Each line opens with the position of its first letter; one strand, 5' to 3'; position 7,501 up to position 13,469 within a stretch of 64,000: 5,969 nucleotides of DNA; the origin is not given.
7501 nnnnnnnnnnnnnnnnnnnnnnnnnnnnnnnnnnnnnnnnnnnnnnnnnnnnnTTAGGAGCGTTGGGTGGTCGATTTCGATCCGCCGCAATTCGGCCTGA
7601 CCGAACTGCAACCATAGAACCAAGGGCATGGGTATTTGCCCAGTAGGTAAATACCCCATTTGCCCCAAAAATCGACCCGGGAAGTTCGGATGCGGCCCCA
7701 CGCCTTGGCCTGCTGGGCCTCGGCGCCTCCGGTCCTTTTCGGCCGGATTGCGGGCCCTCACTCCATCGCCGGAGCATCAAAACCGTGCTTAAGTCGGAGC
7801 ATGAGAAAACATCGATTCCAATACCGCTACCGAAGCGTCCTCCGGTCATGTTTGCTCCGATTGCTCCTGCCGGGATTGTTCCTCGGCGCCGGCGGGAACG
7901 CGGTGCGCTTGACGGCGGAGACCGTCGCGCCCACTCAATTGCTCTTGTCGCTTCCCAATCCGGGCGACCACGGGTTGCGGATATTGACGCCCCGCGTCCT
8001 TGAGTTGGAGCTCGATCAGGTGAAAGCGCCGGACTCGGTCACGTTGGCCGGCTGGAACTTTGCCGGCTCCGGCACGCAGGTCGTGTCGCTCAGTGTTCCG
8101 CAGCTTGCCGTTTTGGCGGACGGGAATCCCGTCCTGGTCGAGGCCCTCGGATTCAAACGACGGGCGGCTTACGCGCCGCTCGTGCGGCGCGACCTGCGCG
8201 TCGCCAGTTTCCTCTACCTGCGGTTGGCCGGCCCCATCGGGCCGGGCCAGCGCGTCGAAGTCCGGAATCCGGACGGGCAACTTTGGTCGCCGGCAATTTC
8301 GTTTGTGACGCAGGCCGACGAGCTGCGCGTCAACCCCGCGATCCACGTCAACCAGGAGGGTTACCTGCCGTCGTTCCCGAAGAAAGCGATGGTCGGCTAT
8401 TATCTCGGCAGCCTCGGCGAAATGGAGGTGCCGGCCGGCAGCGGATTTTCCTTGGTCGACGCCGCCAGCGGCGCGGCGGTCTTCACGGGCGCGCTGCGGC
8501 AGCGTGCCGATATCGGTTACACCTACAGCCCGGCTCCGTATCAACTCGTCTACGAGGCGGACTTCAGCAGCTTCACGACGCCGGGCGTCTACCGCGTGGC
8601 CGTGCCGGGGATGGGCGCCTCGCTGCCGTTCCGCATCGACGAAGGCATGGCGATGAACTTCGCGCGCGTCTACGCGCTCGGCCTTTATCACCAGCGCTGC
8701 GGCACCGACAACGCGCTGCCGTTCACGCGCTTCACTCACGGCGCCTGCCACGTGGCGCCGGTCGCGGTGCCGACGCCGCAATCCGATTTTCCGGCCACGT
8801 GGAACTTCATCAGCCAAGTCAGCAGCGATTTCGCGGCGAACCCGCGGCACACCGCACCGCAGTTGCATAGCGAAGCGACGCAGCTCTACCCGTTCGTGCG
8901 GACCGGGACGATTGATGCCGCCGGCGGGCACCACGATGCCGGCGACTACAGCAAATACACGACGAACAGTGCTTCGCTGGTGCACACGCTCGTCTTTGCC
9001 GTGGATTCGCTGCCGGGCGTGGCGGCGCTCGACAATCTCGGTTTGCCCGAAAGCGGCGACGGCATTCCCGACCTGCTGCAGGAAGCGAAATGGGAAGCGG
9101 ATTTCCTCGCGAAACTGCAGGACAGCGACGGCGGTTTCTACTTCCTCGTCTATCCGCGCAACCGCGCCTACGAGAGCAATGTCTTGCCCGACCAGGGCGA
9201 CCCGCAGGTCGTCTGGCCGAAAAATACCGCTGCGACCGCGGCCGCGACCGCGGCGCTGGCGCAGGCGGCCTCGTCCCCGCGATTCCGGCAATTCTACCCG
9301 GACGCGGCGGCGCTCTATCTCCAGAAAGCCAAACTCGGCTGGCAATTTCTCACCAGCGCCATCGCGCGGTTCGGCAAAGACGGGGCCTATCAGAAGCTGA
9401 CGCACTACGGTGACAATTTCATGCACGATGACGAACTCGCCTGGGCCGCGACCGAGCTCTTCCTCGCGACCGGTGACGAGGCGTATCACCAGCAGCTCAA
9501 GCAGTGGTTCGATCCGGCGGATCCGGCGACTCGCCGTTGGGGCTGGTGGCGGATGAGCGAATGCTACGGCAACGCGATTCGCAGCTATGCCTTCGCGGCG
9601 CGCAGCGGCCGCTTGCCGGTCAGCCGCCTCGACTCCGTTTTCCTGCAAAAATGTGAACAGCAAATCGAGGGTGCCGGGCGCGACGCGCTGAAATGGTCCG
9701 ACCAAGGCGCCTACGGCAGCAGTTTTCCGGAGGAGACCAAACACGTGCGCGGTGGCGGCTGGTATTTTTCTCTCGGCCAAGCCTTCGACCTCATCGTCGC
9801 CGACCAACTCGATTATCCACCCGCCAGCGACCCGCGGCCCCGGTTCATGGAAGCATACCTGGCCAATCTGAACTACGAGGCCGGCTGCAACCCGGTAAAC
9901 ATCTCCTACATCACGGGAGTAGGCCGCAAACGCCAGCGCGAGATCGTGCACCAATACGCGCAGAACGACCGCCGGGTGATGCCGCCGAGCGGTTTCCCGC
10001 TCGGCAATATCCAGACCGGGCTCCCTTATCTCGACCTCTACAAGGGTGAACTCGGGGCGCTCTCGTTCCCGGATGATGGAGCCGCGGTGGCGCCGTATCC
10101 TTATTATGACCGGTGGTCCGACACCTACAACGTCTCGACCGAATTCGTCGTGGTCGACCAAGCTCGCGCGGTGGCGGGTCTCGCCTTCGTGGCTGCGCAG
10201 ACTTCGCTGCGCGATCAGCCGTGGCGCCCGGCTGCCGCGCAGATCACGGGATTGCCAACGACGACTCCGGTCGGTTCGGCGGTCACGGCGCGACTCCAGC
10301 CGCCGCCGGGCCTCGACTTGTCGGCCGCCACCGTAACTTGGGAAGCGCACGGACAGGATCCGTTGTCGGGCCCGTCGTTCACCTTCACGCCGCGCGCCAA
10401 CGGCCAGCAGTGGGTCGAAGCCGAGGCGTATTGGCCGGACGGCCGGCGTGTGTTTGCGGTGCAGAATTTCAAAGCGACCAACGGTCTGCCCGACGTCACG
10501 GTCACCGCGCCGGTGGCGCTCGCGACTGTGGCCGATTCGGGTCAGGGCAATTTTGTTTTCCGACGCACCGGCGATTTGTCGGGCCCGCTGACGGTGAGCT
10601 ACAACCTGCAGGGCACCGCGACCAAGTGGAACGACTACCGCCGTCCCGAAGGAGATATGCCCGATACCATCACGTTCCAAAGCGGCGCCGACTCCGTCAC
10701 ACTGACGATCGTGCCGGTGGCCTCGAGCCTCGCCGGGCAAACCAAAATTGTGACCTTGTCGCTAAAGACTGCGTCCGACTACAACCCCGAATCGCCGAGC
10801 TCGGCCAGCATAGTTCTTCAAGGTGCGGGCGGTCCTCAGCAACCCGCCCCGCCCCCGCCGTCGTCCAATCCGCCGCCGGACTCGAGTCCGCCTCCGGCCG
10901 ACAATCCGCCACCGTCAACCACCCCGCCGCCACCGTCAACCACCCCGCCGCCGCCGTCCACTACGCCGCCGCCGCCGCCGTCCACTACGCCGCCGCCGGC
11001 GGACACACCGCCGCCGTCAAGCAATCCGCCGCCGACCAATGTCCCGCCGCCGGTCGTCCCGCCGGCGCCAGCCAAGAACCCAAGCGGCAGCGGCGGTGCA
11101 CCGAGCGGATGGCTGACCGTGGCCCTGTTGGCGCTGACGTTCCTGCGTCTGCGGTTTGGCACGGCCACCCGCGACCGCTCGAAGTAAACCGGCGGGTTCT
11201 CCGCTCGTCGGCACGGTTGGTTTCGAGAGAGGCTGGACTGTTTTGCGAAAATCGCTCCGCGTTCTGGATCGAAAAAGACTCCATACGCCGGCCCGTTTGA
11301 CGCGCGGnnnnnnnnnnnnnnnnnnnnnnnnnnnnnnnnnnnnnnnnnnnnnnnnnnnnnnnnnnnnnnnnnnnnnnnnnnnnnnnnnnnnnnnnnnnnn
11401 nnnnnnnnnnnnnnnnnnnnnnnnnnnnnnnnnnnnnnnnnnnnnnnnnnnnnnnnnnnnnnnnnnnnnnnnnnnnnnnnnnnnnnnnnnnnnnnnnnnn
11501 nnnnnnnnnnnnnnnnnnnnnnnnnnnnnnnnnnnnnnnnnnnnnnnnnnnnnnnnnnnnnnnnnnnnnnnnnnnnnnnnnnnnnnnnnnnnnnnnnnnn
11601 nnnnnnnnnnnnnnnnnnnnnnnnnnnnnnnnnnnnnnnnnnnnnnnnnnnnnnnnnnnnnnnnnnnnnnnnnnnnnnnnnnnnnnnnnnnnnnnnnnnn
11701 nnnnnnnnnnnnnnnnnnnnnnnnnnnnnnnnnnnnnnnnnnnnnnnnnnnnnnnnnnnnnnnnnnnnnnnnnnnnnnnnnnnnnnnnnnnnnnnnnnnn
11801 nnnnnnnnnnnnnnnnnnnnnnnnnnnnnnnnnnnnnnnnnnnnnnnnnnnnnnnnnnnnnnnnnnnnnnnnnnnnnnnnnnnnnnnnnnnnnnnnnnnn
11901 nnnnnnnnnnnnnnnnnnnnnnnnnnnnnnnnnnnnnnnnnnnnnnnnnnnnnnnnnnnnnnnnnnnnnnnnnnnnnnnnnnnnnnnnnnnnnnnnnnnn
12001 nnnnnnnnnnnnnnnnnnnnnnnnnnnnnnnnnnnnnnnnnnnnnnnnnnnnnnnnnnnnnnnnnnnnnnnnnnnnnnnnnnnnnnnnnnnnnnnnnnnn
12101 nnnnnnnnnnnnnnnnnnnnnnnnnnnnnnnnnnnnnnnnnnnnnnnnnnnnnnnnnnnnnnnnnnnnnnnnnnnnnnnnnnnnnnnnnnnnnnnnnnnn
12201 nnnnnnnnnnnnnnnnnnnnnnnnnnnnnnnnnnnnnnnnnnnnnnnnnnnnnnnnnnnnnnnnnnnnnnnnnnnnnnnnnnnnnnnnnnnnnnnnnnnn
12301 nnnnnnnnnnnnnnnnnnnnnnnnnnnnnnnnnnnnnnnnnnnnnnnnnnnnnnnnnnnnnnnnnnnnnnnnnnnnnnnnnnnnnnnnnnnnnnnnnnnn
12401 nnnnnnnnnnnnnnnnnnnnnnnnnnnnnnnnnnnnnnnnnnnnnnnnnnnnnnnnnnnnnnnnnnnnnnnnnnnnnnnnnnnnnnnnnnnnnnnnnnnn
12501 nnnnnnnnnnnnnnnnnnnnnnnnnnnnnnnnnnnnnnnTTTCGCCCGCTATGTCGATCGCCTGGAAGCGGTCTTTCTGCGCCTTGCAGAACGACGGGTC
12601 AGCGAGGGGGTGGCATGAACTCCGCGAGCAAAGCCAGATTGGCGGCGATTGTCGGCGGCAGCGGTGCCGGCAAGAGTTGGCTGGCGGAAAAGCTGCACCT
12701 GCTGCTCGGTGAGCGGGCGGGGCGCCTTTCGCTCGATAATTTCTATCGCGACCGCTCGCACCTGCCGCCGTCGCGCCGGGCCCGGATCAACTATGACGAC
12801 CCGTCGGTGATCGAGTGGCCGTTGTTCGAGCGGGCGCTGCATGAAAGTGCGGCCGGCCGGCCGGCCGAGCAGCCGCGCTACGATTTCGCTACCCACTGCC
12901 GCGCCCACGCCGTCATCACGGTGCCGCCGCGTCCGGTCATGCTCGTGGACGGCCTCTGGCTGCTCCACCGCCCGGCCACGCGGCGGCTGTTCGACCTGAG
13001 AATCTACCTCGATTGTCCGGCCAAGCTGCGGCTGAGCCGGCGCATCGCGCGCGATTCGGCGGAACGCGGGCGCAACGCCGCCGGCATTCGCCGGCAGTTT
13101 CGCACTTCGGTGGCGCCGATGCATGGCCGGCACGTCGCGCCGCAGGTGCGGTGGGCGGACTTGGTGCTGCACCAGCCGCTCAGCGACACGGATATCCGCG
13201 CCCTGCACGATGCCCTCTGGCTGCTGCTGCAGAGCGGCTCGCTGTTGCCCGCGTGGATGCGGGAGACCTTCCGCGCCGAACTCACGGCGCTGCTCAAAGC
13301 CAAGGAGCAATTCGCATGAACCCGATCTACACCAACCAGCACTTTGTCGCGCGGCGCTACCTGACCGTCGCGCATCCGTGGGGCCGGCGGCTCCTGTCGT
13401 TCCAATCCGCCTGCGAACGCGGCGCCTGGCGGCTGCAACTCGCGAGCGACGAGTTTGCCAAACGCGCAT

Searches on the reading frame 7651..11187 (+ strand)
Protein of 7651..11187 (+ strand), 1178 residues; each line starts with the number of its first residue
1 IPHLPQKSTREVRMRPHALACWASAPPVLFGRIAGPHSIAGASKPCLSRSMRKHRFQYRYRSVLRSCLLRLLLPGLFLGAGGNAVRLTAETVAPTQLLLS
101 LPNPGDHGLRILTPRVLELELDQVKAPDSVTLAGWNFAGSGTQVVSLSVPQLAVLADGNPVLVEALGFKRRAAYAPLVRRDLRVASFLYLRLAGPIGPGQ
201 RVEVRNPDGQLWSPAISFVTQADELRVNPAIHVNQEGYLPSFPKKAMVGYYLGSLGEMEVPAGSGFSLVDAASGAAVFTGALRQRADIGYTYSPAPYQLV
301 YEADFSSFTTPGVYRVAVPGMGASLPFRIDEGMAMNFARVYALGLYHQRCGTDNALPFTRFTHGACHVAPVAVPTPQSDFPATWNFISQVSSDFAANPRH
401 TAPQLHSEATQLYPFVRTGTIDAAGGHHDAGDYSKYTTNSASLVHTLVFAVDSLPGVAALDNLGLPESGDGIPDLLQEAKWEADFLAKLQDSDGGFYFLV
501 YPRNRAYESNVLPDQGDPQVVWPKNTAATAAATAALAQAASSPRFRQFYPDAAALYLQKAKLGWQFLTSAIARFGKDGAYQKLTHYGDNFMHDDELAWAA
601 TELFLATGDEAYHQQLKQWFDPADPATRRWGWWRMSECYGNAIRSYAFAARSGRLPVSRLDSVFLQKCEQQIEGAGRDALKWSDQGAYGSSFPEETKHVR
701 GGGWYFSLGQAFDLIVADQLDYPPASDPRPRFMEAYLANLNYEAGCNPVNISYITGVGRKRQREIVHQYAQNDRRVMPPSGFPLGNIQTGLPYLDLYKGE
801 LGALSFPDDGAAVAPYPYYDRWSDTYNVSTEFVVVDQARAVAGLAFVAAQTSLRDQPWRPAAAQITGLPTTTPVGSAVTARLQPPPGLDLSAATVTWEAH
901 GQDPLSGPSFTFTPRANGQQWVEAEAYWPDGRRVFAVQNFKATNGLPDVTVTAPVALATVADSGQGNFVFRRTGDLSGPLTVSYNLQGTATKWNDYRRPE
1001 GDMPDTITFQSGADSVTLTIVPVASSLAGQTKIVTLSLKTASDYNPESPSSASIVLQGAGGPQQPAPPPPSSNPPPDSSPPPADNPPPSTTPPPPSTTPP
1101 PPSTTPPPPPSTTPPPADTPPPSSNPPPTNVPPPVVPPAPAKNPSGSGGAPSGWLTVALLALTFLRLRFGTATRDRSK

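Call 28: search_protein_families(library=pfam, proteins=[window:7651-11187:+], max_evalue=0.00001)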
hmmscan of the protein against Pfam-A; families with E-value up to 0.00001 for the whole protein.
window:7651-11187:+ (1178 aa): 2 families
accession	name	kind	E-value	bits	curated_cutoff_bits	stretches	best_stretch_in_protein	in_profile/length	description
PF00759.25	Glyco_hydro_9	-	8.9e-43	147.6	27.7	1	345-774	12-394/444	Glycosyl hydrolase family 9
PF02927.20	CelD_N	-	1.8e-15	57.9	24.6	1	228-322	3-85/86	Cellulase N-terminal ig-like domain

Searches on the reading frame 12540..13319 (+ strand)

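Call 53: search_protein_families(library=pfam, proteins=[window:12540-13319:+], max_evalue=0.0001)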
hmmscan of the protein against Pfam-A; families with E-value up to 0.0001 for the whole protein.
window:12540-13319:+ (259 aa): 1 family
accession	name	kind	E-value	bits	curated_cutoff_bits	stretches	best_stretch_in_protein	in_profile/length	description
PF00485.24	PRK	-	5.2e-26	92.1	22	1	36-211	3-188/196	Phosphoribulokinase / Uridine kinase family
